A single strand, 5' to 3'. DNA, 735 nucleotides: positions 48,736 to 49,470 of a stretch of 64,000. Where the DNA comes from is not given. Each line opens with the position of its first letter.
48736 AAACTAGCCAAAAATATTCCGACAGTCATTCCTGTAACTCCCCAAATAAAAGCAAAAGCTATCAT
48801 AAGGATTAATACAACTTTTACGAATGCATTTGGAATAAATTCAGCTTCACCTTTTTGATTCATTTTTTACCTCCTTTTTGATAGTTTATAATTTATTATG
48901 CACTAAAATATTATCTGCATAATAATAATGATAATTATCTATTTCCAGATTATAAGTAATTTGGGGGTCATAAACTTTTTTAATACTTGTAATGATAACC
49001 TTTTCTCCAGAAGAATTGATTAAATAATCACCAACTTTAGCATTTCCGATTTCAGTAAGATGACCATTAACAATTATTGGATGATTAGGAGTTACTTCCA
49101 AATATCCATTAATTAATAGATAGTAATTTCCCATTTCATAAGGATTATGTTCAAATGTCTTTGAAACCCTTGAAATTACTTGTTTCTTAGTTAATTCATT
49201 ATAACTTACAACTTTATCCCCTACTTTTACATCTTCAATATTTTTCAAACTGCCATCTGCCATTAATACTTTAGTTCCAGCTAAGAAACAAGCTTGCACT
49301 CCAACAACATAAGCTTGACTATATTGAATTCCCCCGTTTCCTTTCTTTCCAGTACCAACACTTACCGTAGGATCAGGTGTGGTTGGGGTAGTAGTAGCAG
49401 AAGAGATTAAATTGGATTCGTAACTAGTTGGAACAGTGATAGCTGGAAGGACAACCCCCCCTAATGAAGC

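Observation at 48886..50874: Secreted beta-gamma-crystallin-like protein ending in a Hint domain with terminal HN but no +1 nucleophile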

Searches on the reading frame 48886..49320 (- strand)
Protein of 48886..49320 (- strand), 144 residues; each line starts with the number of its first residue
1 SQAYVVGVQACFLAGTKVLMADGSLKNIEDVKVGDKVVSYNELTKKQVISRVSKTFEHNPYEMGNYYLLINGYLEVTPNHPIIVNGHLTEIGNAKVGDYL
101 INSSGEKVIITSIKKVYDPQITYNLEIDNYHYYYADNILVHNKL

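Call 7: search_solved_structures(query=window:48886-49320:-, max_evalue=1, show_alignments=3)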
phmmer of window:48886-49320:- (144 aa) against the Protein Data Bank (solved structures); distinct sequences matched with E-value up to 1: 34.
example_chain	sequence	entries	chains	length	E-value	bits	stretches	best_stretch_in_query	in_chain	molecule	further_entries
2lwy_A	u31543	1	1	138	2.8e-14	56.5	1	11-142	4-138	BACTERIAL INTEIN-LIKE DOMAIN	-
8w20_A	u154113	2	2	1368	2e-09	40.8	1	4-142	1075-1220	Intein C-terminal splicing domain-containing protein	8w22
6tmm_BBB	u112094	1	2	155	1.7e-08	37.8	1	11-141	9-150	NAD(P)(+)--arginine ADP-ribosyltransferase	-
6y75_B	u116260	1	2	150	1.7e-08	37.8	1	11-141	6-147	NAD(P)(+)--arginine ADP-ribosyltransferase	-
6tmm_AAA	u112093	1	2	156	1.8e-08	37.8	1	11-141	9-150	NAD(P)(+)--arginine ADP-ribosyltransferase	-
6y75_A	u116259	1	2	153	1.9e-08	37.7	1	11-141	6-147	NAD(P)(+)--arginine ADP-ribosyltransferase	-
1gpp_A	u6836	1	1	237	3.4e-05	27.1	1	9-42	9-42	ENDONUCLEASE PI-SCEI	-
9cop_A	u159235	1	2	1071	0.00044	23.5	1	10-41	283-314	V-type proton ATPase catalytic subunit A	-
1dfa_A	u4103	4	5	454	0.00092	22.5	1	11-41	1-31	PI-SCEI ENDONUCLEASE | ENDONUCLEASE PI-SCEI | PI-SCEI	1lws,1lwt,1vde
1ef0_A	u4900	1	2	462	0.0023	21.2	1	9-41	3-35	PI-SCEI ENDONUCLEASE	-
1jva_A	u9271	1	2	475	0.0033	20.7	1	10-41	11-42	VMA1-DERIVED HOMING ENDONUCLEASE X10SSS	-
8r2c_A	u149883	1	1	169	0.0073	19.6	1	17-94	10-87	von willebrand factor type A (VWA) domain was originally protein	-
1um2_A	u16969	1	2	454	0.0082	19.4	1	12-41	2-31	ENDONUCLEASE PI-SCEI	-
5k27_A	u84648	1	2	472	0.076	16.3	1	10-61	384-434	ancMT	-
5kkg_A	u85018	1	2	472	0.076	16.3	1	10-61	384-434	ancMT E72A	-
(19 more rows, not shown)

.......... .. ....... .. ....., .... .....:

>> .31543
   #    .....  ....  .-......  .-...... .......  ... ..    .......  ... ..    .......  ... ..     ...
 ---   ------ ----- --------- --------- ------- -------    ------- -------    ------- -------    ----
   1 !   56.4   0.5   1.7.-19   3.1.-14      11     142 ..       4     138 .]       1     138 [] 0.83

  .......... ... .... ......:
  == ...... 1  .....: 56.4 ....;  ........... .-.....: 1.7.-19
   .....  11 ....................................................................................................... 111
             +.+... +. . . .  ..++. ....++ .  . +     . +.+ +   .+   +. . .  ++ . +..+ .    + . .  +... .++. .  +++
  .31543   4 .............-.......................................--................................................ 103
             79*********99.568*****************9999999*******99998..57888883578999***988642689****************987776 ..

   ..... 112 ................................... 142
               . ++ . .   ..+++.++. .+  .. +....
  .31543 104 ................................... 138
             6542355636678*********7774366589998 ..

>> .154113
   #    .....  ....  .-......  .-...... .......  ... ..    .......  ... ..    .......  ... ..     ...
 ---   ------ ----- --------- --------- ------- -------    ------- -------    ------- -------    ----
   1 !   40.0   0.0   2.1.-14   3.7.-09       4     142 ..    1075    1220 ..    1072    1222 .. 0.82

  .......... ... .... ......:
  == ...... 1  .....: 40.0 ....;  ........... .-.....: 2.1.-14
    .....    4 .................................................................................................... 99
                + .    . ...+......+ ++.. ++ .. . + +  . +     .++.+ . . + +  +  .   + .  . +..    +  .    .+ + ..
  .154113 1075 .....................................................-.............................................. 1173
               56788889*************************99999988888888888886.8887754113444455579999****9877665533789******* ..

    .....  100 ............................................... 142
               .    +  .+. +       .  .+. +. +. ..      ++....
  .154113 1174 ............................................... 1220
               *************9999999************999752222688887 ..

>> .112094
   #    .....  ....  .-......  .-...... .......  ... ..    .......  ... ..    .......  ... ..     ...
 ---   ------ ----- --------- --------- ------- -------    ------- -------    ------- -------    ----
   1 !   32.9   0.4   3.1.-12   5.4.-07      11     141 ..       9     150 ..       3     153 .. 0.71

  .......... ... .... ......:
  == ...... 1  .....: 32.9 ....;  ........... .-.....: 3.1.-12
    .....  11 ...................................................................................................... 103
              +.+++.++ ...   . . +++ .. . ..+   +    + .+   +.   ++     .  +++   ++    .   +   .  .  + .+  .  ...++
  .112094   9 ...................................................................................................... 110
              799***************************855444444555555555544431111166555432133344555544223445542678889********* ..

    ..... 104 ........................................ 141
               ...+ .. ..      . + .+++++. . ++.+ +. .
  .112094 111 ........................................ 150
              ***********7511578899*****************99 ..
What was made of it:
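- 48895..49290 (-): Residues 529-660: A-type BIL / PT-HINT autoprocessing domain, 132 aa from Cys1 to the terminal Asn. PDB sequence hit 2lwy, E = 2.8e-14 (call 7).
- The best solved relative by sequence is the C. thermocellum BIL 2lwy (call 7). Asn at that block F position is also found in the active BIL 2lwy (alignment in call 7).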

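Call 15: search_protein_representatives(protein=window:48889-49320:-)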
Query: 144 residues. Proteins with E-value up to 0.001 (for the whole library): 14915; up to 1e-10: 3380; up to 1e-30: 162. The best 150 are listed.
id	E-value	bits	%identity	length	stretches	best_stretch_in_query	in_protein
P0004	2.4e-127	435.8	48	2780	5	9-134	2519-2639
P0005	2.6e-113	390.4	49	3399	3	8-143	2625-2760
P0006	4.6e-84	295.6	38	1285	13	10-88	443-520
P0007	4.5e-78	276.2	45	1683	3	9-142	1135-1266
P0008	1.1e-75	268.5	43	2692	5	9-134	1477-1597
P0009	6.5e-74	262.7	53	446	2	9-143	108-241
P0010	1.6e-73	261.4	48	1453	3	6-143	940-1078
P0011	3.1e-71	254.0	42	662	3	9-143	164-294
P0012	4.5e-71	253.5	53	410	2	10-142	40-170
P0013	3.9e-70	250.5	52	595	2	9-135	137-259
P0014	5.0e-68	243.7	53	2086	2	10-143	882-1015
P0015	5.8e-66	237.0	45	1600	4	8-144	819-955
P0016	5.1e-64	230.7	43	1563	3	9-143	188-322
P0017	7.7e-64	230.1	44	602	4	10-144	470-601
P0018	1.6e-63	229.0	48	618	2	9-142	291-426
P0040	1.5e-49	183.8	43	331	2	9-144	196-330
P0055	5.2e-44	165.9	44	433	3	8-144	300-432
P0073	6.8e-38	146.0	35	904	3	10-144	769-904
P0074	7.2e-38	146.0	55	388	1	10-144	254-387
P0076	1.3e-37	145.1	54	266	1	9-143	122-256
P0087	3.6e-36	140.5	53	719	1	9-142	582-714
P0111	1.3e-33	132.2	45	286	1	10-144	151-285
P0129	1.2e-32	129.1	55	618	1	10-143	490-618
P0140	5.0e-32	127.1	51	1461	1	7-143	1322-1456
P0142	5.8e-32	126.8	51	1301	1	6-144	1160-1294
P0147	1.2e-31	125.9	54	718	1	8-143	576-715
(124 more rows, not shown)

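Call 23: find_homologous_proteins(query=window:48889-49320:-, max_evalue=1e-10)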
Query window:48889-49320:- (144 aa): 14 proteins with E <= 1e-10 among 31 candidates.
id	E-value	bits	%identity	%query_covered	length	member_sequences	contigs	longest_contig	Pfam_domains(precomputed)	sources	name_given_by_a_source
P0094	2.2e-34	136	45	76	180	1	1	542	PF07591.16,PF14623.12,PF05203.22,PF01079.26,PF08517.18,PF14890.12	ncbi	ncbi:unnamed protein product, partial [marine sediment metagenome]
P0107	2.4e-33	133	46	85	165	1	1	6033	PF07591.16,PF05203.22,PF01079.26,PF14890.12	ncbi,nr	ncbi:MAG: hypothetical protein FE038_01845 [Thermoplasmata archaeon]|nr:MAG: hypothetical protein FE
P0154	1.8e-32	130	54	85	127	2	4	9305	PF07591.16,PF01079.26,PF14890.12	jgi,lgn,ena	jgi:hypothetical protein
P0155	3.2e-29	120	54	81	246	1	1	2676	PF07591.16,PF14623.12,PF05203.22,PF01079.26,PF13403.12,PF14890.12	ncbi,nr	ncbi:MAG TPA: hypothetical protein ENG74_03965, partial [Thermoplasmatales archaeon]|nr:hypothetical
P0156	2.7e-25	107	44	83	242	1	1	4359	PF07591.16,PF05203.22,PF01079.26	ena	-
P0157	5.0e-23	100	45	93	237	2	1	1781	PF07591.16,PF05203.22,PF14890.12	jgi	-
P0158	6.8e-16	76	55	56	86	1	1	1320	PF07591.16,PF14890.12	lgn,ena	-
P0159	6.8e-16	76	55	46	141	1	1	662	PF07591.16,PF05203.22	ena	-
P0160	2.7e-15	75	60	50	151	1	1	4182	PF14623.12,PF05203.22,PF01079.26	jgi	-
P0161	2.6e-14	71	40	98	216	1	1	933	PF07591.16,PF14623.12,PF05203.22,PF01079.26,PF14890.12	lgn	-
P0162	1.3e-13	69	53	50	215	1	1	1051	-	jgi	-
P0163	1.1e-12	66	38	93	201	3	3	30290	PF07591.16,PF14623.12,PF05203.22,PF01079.26,PF14890.12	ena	-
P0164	3.7e-12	64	34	92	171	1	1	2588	PF07591.16,PF14623.12,PF05203.22,PF01079.26,PF08517.18,PF14890.12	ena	-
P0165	3.4e-11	61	61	39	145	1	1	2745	PF05203.22,PF01079.26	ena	-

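Call 24: find_related_loci(query=window:48889-49320:-, collection=genome_contigs, flank=5000)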
Query window:48889-49320:- (144 aa) in genome_contigs; peptide patterns used: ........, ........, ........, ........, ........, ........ (x = any residue, [..] = any of these).
599 stretches matched a pattern (row limit reached: there are more); 446 encode a relative of the query (tblastn E <= 1e-3); the best 80 are kept; 79 distinct loci.
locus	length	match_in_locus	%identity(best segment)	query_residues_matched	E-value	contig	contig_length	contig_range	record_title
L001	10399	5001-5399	65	11-143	9e-54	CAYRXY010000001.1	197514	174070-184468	MAG TPA_asm: uncultured archaeon isolate SRP141559_co1_164 genome assembly, contig: NODE_5_length_197514_cov_79.180169,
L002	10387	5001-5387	52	11-142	3e-37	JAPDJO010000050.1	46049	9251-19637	MAG: Thermoplasmatota archaeon isolate S4B1_HD70 c_000000000281, whole genome shotgun sequence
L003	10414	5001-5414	46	9-144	9e-36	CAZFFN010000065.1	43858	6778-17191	MAG TPA_asm: uncultured Thermoplasmatales archaeon isolate SRP067234_co1_26 genome assembly, contig: k99_312243, whole g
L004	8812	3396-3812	48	9-143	8e-36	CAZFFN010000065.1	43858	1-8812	MAG TPA_asm: uncultured Thermoplasmatales archaeon isolate SRP067234_co1_26 genome assembly, contig: k99_312243, whole g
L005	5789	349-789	46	5-142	2e-34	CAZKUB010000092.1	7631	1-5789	MAG TPA_asm: uncultured Thermoplasmatales archaeon isolate SRP067234_co1_75 genome assembly, contig: k99_22785, whole ge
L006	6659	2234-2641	47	10-142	1e-33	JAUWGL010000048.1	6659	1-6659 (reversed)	MAG: Thermoplasmata archaeon isolate CSMAG_2241 CSMAG_2241_k141_2062823_length_6659_cov_8.4636, whole genome shotgun seq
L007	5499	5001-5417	45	9-143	8e-33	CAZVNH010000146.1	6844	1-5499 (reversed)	MAG TPA_asm: uncultured Thermoplasmatales archaeon isolate binchicken_co338_5 genome assembly, contig: NODE_3237_length_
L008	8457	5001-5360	46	9-133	4e-33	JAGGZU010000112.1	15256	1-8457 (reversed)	MAG: Thermoplasmata archaeon isolate AUK212 PB_MBMC_166_c_000000000015, whole genome shotgun sequence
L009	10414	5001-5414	46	3-143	1e-31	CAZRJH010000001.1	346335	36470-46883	MAG TPA_asm: uncultured Gammaproteobacteria bacterium isolate SRP342105_co1_321 genome assembly, contig: NODE_16_length_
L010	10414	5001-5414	46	3-143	5e-30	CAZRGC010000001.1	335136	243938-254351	MAG TPA_asm: uncultured Gammaproteobacteria bacterium isolate SRP173033_co1_108 genome assembly, contig: NODE_18_length_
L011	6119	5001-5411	46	3-142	3e-30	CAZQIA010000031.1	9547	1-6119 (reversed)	MAG TPA_asm: uncultured Gammaproteobacteria bacterium isolate SRP173033_co3_77 genome assembly, contig: NODE_9956_length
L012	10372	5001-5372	46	16-142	5e-29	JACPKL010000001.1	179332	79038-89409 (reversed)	MAG: Candidatus Daviesbacteria bacterium isolate NC_groundwater_493_Ag_S-0.1um_36_17 S35_SO-1_scaffold_31176, whole geno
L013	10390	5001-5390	45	10-142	4e-29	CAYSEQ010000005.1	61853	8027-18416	MAG TPA_asm: uncultured Gammaproteobacteria bacterium isolate binchicken_co30_31 genome assembly, contig: NODE_517_lengt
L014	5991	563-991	44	1-142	7e-29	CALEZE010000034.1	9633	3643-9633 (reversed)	MAG TPA_asm: uncultured bacterium isolate SRR7515931_bin.142_CONCOCT_v1.1_MAG genome assembly, contig: ERZ869938.3832, w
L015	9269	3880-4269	43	10-143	2e-28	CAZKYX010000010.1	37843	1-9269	MAG TPA_asm: uncultured Gammaproteobacteria bacterium isolate SRP286056_co1_17 genome assembly, contig: NODE_1131_length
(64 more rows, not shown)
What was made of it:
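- Tried and rejected: I repeated it with the single Hint sequence (call 24).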

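Call 29: search_protein_families(library=pfam, proteins=[L001:2964-7100:+], max_evalue=0.001)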
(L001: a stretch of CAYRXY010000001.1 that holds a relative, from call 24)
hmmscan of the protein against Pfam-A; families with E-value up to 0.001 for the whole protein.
L001:2964-7100:+ (1378 aa): 7 families
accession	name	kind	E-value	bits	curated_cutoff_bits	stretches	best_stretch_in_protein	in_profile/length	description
PF00082.27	Peptidase_S8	-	4e-37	128.5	21.8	1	396-611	1-272/288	Subtilase family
PF07591.16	PT-HINT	-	1.7e-18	67.6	27.7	1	690-811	4-136/137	Pretoxin HINT domain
PF14890.11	Intein_splicing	-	5.3e-10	39.7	35.8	1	775-811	119-155/155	Intein splicing domain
PF17957.7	Big_7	-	7.3e-09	36.6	24.1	1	853-928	1-70/70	Bacterial Ig domain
PF05203.21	Hom_end_hint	-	9.1e-09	36.1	32.1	1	680-714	1-35/228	Hom_end-associated Hint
PF01079.26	Hint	-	1.9e-08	34.6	29.7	1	677-755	10-90/213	Hint module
PF14623.11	Vint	-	1.1e-05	25.7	27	1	680-770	2-83/166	Hint-domain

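Call 43: list_cluster_members(proteins=[P0017, P0040, P0055, P0073, P0074, P0111, P0129, P0142, P0147, P0076])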
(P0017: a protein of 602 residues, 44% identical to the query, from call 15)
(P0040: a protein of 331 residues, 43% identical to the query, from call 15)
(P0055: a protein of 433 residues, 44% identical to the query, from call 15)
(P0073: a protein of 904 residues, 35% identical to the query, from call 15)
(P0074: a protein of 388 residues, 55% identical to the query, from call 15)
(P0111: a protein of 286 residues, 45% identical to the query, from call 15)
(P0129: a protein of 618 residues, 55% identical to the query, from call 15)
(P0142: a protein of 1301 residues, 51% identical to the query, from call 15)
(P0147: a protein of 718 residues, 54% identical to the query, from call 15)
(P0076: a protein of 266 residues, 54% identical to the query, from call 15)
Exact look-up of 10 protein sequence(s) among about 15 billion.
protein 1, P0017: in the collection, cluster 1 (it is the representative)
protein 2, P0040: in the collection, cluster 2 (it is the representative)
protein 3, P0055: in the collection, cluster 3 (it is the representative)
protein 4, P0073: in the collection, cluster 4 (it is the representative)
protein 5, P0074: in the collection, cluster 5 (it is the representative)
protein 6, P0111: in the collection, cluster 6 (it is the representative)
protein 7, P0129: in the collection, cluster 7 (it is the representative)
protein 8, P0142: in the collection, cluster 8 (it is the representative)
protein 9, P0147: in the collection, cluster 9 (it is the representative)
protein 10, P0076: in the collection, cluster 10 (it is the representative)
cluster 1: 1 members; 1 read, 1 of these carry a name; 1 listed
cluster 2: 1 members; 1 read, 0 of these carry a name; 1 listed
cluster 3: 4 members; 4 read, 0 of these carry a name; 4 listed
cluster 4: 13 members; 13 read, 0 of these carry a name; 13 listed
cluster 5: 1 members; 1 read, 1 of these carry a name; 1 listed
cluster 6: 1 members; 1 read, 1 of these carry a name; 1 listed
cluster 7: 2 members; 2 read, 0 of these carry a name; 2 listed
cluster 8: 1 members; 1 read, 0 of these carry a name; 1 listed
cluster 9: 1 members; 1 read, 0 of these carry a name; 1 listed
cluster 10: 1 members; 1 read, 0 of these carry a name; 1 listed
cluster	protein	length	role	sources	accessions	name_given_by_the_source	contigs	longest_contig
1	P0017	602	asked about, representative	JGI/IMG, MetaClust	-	\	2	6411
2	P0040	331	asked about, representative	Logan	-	-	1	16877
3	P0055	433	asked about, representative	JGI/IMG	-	-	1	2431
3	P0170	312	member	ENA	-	-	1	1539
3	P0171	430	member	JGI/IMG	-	-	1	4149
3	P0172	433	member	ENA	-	-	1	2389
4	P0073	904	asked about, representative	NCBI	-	-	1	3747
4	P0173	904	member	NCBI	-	-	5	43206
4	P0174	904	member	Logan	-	-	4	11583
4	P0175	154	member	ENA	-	-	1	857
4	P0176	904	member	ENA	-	-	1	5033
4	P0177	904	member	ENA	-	-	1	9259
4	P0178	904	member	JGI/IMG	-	-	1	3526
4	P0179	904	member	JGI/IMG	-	-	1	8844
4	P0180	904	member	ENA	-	-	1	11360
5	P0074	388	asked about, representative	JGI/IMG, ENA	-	prepilin-type N-terminal cleavage/methylation domain-containing protein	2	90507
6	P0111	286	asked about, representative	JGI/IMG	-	hypothetical protein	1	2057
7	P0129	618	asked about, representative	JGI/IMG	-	-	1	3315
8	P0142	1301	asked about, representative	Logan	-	-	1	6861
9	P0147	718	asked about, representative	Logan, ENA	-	-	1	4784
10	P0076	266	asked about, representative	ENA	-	-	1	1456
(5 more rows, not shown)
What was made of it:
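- The P0073 cluster (…HNKL) has 11 members of 904 aa, on contigs up to 43 kb (call 43).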
